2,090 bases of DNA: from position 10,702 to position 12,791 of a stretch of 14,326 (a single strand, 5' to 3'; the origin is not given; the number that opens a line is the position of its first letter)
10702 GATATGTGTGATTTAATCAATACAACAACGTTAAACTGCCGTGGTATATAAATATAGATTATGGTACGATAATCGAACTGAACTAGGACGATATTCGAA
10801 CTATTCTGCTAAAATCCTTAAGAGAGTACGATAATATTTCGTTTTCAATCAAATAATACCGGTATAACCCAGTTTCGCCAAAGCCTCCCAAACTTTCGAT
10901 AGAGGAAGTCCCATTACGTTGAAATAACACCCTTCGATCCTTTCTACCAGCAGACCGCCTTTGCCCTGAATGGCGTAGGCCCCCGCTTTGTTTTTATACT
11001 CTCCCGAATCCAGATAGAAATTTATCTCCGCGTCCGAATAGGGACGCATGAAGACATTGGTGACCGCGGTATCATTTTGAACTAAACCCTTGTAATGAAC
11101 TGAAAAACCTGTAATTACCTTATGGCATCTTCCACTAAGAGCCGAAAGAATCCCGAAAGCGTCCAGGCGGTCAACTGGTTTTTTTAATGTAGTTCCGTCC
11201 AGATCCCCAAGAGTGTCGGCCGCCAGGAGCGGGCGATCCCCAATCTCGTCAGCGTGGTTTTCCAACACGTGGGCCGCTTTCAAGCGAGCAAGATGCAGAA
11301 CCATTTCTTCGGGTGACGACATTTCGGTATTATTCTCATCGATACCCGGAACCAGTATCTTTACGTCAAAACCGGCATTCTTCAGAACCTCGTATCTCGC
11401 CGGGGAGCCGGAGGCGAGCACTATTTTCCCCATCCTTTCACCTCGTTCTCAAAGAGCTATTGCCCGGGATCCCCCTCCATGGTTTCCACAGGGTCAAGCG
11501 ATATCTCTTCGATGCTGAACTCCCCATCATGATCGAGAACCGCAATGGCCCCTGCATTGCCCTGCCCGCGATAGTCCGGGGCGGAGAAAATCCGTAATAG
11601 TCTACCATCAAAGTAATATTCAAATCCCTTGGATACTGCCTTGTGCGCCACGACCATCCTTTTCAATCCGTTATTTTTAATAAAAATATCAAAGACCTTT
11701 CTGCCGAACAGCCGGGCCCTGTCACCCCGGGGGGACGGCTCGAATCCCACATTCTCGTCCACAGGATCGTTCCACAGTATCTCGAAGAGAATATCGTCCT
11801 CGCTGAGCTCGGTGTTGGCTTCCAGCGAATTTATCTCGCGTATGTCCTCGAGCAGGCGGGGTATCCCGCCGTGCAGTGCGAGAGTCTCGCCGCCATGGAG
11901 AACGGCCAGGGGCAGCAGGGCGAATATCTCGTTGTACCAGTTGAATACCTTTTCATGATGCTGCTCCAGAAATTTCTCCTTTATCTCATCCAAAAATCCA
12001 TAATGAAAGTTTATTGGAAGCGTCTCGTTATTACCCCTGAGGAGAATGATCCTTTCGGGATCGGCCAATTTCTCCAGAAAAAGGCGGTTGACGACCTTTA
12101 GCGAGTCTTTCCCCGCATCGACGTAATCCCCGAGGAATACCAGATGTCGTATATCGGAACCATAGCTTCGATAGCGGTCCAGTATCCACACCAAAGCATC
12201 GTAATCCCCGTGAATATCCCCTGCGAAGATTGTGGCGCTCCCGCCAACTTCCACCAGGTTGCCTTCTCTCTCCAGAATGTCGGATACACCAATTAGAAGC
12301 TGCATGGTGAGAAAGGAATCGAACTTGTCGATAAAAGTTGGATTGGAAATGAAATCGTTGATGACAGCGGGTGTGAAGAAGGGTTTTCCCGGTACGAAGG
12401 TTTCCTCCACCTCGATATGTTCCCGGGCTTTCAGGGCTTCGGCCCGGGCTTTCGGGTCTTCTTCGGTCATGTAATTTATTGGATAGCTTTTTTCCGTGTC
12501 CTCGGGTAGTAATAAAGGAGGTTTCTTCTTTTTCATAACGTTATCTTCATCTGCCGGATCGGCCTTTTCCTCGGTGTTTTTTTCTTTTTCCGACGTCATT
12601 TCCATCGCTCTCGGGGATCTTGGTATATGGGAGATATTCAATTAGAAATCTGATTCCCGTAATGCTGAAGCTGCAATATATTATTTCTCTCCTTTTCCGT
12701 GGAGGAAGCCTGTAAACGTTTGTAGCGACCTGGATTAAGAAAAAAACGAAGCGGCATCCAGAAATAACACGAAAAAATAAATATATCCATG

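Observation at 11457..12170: Candidate natural PPP pseudophosphatase: intact metal site, catalytic Arg->Ala and His->Asn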

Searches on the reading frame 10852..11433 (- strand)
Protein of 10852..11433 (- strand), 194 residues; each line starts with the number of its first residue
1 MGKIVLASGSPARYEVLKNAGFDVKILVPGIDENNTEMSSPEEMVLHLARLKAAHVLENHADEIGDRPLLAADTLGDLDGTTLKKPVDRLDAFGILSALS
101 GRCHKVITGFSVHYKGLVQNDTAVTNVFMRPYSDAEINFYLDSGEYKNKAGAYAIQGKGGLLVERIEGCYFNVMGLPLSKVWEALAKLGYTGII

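Call 52: search_solved_structures(query=window:10852-11433:-, show_alignments=2, max_evalue=1e-10)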
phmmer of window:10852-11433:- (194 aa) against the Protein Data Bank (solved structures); distinct sequences matched with E-value up to 1e-10: 8.
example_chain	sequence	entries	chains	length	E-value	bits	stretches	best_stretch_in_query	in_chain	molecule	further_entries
1ex2_A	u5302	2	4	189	1.7e-30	109.5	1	4-186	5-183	PROTEIN MAF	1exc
4heb_A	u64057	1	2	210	2.4e-30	109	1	4-186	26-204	Septum formation protein Maf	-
4p0e_A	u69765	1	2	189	2.1e-29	105.9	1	4-187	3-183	Maf-like protein YhdE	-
4p0u_A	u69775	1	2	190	2.5e-29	105.7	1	4-187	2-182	Maf-like protein YceF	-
2p5x_A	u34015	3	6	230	1.4e-26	96.7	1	3-190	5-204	N-acetylserotonin O-methyltransferase-like protein | Probable bifunctional dTTP/UTP pyrophosphatase/methyltransferase protein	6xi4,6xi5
4oo0_A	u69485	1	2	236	3.1e-21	79.3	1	4-181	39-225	Maf-like protein BCAL2394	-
4jhc_A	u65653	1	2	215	2.7e-14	56.7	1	1-189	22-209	Maf-like protein YceF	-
4lu1_A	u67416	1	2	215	2.8e-13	53.3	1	1-189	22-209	Maf-like protein YceF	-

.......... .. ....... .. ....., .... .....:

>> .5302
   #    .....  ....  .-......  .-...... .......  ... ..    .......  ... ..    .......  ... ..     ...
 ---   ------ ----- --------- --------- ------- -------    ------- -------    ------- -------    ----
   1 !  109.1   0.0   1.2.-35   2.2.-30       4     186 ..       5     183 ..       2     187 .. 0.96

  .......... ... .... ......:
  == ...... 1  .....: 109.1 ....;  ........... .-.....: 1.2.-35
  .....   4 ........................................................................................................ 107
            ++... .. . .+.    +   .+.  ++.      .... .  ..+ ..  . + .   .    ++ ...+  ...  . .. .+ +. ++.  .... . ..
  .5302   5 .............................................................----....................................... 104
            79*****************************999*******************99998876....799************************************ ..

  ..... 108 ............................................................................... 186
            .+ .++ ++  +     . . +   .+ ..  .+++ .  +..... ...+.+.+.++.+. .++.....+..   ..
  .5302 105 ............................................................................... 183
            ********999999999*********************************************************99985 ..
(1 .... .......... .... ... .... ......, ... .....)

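Call 75: search_protein_families(library=padloc, proteins=[window:10852-11433:-], max_evalue=0.01)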
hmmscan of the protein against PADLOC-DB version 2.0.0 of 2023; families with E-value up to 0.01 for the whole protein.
window:10852-11433:- (194 aa): 0 families

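Call 76: search_protein_families(library=pfam, proteins=[window:10852-11433:-], max_evalue=0.001)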
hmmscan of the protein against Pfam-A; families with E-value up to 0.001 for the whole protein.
window:10852-11433:- (194 aa): 1 family
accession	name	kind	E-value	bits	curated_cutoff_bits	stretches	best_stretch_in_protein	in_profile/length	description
PF02545.19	Maf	-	1.9e-51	174.9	27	1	3-187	1-186/187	Maf-like protein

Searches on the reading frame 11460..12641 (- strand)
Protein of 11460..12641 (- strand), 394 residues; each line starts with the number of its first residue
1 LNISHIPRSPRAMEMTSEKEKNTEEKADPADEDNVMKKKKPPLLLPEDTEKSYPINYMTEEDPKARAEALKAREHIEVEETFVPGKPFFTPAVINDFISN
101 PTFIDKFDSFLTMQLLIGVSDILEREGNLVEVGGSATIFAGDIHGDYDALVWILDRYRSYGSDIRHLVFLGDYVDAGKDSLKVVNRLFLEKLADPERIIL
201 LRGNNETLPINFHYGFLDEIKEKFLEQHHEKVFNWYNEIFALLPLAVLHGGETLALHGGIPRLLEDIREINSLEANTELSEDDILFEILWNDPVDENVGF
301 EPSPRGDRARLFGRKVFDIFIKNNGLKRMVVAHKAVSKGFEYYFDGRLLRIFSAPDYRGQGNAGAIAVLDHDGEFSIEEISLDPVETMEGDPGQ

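Call 4: search_protein_families(library=pfam, proteins=[window:11460-12641:-], max_evalue=1)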
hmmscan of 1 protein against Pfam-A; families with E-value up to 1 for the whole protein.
window:11460-12641:- (394 aa): 2 families
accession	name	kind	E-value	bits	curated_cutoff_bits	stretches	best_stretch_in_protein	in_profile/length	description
PF00149.33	Metallophos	-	6.1e-23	82.7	21.5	1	138-334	4-188/191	Calcineurin-like phosphoesterase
PF21819.3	DUF6885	-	0.042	13.4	27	1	137-167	174-204/251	Family of unknown function (DUF6885)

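Call 5: search_protein_families(library=ncbifam, proteins=[window:11460-12641:-], max_evalue=1)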
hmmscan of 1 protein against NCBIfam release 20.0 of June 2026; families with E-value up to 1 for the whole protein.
window:11460-12641:- (394 aa): 6 families
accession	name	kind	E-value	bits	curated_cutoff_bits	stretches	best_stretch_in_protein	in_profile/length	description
NF001204.0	PRK00166.1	equivalog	3.4e-05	23.3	176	1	136-221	2-82/276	symmetrical bis(5'-nucleosyl)-tetraphosphatase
NF007425.0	PRK09968.1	equivalog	0.00038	20.2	332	1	140-187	20-66/218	protein-serine/threonine phosphatase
TIGR00668.1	apaH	equivalog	0.0021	17.6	222.85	1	136-200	2-63/279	bis(5'-nucleosyl)-tetraphosphatase (symmetrical) ApaH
NF008516.0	PRK11439.1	equivalog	0.016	15.2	326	1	140-208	22-83/218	protein-serine/threonine phosphatase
TIGR04075.1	bacter_Pnkp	equivalog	0.059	11.5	750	1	162-206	220-262/851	polynucleotide kinase-phosphatase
NF010148.0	PRK13625.1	equivalog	0.13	11.8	340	1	141-203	7-74/245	bis(5'-nucleosyl)-tetraphosphatase PrpE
